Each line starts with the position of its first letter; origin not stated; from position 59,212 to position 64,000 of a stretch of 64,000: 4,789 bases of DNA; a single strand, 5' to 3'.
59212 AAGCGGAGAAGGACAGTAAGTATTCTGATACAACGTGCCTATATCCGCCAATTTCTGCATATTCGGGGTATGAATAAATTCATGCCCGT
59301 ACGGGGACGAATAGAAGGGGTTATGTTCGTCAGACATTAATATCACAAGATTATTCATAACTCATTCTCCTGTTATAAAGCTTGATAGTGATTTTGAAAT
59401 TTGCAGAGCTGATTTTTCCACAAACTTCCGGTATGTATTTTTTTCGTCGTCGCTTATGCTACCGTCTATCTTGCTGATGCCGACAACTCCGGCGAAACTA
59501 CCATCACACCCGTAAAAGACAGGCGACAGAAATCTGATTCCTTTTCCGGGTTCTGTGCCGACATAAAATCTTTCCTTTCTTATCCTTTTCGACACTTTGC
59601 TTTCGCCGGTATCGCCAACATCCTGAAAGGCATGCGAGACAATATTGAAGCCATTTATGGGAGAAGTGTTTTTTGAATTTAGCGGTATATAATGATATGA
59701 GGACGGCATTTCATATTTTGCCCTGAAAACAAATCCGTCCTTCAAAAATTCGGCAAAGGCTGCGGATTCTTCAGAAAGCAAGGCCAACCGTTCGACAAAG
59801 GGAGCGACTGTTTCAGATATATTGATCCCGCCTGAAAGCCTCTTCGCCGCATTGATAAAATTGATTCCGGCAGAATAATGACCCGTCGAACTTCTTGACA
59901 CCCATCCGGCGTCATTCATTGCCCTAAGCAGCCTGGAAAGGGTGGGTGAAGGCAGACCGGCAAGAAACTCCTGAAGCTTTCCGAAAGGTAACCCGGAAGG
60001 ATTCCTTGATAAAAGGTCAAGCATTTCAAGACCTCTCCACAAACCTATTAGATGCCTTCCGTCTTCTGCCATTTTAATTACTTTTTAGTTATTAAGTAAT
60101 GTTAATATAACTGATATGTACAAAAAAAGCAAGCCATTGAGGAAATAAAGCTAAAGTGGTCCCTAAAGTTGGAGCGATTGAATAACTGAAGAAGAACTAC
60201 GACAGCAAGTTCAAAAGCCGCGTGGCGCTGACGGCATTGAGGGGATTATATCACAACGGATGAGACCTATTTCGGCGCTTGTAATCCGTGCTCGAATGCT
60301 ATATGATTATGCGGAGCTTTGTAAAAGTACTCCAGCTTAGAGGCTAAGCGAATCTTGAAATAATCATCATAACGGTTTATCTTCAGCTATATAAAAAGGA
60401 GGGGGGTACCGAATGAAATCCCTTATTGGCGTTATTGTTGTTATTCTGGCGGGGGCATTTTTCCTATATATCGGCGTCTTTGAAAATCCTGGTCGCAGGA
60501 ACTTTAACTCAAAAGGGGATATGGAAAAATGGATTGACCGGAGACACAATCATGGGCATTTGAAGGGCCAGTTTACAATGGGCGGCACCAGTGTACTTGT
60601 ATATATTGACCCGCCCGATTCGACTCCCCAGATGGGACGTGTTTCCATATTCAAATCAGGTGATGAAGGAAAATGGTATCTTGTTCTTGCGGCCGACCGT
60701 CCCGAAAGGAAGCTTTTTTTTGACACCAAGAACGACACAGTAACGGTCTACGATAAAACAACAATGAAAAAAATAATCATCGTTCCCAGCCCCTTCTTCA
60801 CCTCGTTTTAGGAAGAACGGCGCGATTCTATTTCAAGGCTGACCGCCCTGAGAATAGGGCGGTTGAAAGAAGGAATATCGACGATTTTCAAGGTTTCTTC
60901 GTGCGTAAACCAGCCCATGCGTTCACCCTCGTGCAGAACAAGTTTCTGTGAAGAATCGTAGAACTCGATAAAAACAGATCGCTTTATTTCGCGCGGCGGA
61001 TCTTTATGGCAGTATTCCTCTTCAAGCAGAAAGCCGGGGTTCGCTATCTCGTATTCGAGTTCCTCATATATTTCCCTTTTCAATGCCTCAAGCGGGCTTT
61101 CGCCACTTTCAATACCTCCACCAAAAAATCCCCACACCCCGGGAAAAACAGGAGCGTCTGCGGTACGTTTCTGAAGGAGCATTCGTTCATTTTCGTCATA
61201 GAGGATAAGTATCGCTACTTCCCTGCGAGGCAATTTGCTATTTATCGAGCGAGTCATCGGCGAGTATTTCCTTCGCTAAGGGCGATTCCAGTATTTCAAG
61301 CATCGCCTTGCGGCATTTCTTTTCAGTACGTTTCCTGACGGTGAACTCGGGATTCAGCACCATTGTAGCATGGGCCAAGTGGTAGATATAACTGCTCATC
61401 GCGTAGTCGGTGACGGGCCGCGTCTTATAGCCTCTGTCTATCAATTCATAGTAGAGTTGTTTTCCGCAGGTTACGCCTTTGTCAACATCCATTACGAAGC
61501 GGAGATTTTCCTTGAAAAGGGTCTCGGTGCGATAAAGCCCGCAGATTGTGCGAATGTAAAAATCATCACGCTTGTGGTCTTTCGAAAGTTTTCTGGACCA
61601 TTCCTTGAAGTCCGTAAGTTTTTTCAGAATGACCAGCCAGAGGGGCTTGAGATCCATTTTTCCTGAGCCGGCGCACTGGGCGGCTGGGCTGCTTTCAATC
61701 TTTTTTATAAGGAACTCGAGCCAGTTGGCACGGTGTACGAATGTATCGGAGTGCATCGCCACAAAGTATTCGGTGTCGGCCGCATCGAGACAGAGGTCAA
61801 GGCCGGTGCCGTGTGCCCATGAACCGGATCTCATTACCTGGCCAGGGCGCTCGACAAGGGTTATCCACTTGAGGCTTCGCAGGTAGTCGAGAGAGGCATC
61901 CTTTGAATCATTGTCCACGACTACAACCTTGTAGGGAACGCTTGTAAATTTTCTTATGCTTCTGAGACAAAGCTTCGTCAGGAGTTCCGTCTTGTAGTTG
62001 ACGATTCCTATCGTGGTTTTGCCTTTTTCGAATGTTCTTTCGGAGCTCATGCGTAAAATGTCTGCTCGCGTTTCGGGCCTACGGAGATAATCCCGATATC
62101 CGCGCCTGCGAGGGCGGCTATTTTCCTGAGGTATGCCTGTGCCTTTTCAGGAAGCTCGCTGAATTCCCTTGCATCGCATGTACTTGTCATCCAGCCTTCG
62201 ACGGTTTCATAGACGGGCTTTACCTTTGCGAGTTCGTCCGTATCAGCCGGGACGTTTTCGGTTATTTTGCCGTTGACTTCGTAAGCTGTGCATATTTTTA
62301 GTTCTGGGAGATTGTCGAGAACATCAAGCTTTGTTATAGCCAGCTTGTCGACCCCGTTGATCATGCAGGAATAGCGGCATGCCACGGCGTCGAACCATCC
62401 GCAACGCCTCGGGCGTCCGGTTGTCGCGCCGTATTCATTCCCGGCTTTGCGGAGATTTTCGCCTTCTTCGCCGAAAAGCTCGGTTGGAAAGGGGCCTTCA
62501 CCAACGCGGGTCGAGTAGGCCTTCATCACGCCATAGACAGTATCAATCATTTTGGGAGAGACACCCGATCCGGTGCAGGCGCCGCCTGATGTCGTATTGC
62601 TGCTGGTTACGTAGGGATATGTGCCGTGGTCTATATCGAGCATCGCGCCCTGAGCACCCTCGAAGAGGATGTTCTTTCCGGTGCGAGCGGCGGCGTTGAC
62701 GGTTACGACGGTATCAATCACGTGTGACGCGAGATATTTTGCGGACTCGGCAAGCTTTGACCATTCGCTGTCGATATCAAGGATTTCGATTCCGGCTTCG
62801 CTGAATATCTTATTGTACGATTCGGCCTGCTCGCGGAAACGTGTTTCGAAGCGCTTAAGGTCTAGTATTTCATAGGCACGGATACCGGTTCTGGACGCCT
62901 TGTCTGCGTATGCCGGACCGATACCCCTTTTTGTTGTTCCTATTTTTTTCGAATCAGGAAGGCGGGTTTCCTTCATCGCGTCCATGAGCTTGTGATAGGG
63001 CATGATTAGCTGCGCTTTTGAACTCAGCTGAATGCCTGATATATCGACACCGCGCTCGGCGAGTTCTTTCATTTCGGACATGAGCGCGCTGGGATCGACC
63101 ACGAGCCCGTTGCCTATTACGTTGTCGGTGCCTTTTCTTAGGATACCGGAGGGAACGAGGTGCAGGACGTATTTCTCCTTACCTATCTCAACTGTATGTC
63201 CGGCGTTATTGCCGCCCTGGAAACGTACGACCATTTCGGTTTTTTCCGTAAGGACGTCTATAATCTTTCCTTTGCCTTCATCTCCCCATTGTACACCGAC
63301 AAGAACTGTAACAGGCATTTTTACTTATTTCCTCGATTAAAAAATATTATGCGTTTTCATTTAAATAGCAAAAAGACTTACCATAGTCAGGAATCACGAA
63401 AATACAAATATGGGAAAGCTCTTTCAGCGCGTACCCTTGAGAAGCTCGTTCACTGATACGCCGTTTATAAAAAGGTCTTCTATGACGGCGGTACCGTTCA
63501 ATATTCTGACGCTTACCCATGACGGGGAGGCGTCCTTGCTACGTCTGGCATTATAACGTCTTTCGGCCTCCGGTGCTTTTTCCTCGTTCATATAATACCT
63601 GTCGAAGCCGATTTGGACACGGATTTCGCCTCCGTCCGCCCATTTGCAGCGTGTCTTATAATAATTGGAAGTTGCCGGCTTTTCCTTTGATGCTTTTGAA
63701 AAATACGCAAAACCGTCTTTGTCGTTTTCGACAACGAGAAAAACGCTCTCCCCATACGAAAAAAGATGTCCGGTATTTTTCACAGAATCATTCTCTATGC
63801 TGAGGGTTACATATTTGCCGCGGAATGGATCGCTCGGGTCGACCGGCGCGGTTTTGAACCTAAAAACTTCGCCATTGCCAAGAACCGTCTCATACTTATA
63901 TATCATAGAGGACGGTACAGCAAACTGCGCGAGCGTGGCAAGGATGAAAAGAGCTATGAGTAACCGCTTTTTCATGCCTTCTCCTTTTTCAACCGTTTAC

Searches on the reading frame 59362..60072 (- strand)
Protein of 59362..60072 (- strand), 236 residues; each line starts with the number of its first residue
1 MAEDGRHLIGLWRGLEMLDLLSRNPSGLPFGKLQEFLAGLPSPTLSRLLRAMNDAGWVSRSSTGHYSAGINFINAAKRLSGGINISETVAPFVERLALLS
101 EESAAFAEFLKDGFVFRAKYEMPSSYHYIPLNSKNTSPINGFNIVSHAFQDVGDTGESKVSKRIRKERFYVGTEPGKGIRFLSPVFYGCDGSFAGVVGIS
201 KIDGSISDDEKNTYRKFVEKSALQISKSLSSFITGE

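Call 65: search_protein_families(library=pfam, proteins=[window:59362-60072:-], max_evalue=0.00001)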
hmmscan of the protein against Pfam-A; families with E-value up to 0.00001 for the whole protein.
window:59362-60072:- (236 aa): 1 family
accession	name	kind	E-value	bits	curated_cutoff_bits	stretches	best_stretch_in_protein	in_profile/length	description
PF09339.16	HTH_IclR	-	2e-06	27.9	22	1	13-60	4-50/52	IclR helix-turn-helix domain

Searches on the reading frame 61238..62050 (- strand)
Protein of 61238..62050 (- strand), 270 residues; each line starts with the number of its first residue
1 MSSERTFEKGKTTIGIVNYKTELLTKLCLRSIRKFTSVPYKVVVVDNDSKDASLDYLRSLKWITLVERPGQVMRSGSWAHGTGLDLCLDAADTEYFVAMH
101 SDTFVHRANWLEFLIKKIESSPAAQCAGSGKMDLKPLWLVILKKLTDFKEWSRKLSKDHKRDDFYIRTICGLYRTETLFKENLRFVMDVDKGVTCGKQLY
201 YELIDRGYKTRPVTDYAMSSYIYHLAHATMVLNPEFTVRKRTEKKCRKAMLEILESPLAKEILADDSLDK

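Call 65: search_protein_families(library=pfam, proteins=[window:61238-62050:-], max_evalue=0.00001)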
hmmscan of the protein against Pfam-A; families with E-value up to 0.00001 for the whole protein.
window:61238-62050:- (270 aa): 1 family
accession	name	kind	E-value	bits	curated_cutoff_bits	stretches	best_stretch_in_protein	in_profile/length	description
PF00535.33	Glycos_transf_2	-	4.9e-11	43.3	23.3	1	14-129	2-114/168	Glycosyl transferase family 2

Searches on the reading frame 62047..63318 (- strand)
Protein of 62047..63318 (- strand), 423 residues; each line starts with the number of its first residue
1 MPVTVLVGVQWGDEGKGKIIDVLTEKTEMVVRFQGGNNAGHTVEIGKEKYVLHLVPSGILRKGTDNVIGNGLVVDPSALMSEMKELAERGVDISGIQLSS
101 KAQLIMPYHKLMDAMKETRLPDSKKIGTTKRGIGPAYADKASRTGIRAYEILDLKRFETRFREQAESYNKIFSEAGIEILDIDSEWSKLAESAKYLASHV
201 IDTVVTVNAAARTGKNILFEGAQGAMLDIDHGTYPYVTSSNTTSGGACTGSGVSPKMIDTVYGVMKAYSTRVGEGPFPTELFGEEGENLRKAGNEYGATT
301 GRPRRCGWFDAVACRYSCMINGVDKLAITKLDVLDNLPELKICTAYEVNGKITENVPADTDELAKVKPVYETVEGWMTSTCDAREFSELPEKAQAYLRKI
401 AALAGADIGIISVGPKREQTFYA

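Call 65: search_protein_families(library=pfam, proteins=[window:62047-63318:-], max_evalue=0.00001)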
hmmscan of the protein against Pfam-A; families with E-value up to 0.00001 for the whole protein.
window:62047-63318:- (423 aa): 1 family
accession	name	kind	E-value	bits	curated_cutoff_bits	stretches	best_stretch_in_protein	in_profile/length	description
PF00709.27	Adenylsucc_synt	-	6.2e-184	612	27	1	5-420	1-415/416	Adenylosuccinate synthetase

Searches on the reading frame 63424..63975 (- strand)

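Call 65: search_protein_families(library=pfam, proteins=[window:63424-63975:-], max_evalue=0.00001)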
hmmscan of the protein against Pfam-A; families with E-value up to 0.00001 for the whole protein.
window:63424-63975:- (183 aa): 1 family
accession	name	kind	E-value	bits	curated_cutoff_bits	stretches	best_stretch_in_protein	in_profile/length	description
PF14345.11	GDYXXLXY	-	9.7e-26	90.8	27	1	17-168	1-153/153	GDYXXLXY protein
